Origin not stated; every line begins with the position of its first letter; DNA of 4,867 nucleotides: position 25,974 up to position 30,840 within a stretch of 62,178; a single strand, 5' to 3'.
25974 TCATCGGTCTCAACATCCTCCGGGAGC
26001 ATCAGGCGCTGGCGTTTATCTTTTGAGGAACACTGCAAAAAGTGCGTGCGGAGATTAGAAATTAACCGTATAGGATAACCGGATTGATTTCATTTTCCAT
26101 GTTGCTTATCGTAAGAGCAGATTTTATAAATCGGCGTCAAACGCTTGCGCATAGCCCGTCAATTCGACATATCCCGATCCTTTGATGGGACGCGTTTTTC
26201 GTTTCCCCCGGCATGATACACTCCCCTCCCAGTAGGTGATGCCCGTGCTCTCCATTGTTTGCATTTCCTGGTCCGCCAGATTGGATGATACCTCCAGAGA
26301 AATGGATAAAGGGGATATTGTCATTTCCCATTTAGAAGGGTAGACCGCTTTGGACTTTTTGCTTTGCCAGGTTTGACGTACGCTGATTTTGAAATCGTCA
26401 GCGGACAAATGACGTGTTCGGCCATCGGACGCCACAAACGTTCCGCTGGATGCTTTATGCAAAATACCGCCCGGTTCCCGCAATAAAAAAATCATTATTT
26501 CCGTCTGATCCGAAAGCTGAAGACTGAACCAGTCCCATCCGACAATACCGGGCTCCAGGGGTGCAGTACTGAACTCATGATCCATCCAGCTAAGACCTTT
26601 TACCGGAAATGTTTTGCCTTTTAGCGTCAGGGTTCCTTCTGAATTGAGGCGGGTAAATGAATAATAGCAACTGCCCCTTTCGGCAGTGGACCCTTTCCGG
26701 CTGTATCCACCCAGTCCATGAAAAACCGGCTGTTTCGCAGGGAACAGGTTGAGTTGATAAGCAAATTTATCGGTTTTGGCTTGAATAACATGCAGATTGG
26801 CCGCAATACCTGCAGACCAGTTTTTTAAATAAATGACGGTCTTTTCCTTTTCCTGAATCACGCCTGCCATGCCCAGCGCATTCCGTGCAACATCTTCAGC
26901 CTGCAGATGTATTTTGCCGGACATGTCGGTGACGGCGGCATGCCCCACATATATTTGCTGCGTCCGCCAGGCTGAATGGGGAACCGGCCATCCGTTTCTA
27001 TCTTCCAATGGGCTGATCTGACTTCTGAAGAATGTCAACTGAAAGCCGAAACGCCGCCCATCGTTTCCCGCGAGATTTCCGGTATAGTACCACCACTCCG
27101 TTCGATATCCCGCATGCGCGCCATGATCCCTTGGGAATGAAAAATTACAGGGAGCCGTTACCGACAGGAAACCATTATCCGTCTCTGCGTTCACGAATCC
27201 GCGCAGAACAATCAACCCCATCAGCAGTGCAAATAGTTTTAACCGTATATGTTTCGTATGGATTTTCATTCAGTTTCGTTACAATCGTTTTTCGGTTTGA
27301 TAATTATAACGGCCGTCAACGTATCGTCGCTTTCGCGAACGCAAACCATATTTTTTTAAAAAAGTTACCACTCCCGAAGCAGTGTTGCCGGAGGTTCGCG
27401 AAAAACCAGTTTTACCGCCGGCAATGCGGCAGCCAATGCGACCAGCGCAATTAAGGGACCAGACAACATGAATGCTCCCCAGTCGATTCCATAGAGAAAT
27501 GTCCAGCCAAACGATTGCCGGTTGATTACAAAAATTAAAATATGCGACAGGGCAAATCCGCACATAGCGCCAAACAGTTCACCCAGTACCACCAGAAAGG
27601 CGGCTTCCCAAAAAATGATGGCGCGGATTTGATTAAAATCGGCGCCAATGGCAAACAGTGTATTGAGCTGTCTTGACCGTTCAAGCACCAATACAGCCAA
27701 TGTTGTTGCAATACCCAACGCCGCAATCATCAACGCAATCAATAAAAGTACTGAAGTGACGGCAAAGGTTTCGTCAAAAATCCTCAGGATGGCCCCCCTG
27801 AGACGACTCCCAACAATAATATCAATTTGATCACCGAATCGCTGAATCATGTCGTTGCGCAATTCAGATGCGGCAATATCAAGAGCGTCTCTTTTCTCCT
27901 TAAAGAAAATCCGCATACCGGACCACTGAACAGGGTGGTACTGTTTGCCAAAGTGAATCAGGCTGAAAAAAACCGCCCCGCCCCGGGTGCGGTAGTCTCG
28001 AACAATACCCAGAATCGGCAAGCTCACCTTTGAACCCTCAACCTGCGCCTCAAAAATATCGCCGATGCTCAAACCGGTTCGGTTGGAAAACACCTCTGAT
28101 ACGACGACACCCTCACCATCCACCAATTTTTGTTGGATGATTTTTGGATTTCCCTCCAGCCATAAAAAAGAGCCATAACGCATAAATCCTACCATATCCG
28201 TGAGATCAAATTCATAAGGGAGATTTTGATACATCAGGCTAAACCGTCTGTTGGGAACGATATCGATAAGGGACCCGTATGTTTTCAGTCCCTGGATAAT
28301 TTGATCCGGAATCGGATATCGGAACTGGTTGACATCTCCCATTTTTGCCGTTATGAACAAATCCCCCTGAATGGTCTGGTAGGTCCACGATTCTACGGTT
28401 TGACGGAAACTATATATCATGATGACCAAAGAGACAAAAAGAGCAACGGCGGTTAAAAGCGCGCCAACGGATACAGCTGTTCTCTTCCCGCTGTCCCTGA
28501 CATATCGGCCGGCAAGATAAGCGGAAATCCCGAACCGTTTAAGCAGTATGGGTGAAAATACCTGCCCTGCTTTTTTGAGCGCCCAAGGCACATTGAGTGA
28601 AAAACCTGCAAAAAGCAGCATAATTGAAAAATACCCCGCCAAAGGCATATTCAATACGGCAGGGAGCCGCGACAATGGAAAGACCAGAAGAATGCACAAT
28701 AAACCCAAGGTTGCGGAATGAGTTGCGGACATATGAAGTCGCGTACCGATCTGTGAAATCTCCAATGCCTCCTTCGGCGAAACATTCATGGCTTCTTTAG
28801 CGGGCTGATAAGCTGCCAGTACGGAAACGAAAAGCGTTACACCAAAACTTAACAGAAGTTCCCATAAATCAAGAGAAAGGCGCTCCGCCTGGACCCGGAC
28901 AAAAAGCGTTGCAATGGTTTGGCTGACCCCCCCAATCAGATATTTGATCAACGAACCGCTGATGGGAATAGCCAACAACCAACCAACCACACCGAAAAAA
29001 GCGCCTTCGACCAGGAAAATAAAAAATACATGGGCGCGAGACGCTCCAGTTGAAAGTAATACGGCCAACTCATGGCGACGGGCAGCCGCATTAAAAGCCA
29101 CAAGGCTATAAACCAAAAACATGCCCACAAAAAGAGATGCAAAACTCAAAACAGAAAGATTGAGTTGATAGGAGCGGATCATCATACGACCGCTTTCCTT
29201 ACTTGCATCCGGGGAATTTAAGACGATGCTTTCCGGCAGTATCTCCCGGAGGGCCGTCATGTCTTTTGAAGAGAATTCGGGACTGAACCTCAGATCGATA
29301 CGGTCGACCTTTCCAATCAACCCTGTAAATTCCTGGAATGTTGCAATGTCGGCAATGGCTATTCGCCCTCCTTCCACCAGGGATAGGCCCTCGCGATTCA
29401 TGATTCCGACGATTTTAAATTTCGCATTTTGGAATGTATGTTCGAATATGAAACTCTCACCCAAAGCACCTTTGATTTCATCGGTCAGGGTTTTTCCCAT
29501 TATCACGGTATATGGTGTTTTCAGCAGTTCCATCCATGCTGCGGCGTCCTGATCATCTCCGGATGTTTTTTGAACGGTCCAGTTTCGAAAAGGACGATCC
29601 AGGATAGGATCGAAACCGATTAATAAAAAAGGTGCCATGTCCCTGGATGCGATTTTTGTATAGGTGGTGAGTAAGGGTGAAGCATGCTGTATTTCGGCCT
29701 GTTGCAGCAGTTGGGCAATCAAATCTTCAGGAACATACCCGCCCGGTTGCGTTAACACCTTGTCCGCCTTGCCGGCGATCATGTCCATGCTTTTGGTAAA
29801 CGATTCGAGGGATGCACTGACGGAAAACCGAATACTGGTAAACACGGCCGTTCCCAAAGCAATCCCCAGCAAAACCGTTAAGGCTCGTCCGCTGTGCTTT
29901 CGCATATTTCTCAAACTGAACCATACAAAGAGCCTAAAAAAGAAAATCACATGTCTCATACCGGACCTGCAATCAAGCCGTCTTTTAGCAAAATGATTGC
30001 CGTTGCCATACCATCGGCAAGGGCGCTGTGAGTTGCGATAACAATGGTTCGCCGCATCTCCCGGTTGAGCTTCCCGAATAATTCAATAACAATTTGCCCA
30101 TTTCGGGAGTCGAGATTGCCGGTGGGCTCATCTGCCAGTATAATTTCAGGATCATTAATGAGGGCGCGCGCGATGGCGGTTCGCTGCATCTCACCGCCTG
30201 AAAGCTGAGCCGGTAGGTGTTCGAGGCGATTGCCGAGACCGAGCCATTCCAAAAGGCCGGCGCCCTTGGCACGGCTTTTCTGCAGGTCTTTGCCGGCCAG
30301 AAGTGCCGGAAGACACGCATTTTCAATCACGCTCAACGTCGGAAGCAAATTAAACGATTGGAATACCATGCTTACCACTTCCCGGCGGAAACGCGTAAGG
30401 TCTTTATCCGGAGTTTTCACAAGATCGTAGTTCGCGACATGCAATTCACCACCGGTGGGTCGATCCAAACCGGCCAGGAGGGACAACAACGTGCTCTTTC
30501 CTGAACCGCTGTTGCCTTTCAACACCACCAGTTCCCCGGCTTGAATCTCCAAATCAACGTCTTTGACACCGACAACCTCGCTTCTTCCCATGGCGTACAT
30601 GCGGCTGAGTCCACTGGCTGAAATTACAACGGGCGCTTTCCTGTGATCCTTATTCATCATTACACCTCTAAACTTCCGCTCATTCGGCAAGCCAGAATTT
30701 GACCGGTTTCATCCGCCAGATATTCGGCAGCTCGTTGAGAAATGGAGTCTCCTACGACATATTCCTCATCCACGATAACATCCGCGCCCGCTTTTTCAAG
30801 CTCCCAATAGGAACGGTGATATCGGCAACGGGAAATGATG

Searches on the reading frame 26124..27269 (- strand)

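Call 80: search_protein_families(library=pfam, proteins=[window:26124-27269:-], max_evalue=0.00001)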
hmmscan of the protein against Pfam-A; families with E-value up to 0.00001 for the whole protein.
window:26124-27269:- (381 aa): 2 families
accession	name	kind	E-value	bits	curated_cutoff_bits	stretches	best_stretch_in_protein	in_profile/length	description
PF07143.17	CrtC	-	5.9e-53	180.4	22.5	1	57-235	1-168/168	CrtC N-terminal lipocalin domain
PF17186.10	Lipocalin_9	-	4.3e-41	140.6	26.2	1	239-373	2-131/131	Lipocalin-like domain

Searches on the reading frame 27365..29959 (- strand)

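Call 80: search_protein_families(library=pfam, proteins=[window:27365-29959:-], max_evalue=0.00001)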
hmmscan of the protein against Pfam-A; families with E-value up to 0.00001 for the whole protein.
window:27365-29959:- (864 aa): 1 family
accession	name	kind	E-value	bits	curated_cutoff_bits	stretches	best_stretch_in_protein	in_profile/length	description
PF02687.27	FtsX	-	2.7e-24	86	25.5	2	737-857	2-120/120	FtsX-like permease C-terminal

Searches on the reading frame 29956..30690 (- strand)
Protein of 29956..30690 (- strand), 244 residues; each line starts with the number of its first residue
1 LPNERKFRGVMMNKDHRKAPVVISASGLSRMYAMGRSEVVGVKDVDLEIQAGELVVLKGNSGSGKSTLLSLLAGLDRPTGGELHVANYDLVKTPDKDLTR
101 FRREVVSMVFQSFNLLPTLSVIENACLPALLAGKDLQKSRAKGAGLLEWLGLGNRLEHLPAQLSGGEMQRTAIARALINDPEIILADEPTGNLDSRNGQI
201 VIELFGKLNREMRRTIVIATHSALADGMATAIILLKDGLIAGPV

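Call 80: search_protein_families(library=pfam, proteins=[window:29956-30690:-], max_evalue=0.00001)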
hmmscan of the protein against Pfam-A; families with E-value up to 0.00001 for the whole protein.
window:29956-30690:- (244 aa): 1 family
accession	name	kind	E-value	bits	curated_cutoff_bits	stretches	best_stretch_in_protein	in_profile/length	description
PF00005.33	ABC_tran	-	3.7e-33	115.5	25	1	42-190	1-136/137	ABC transporter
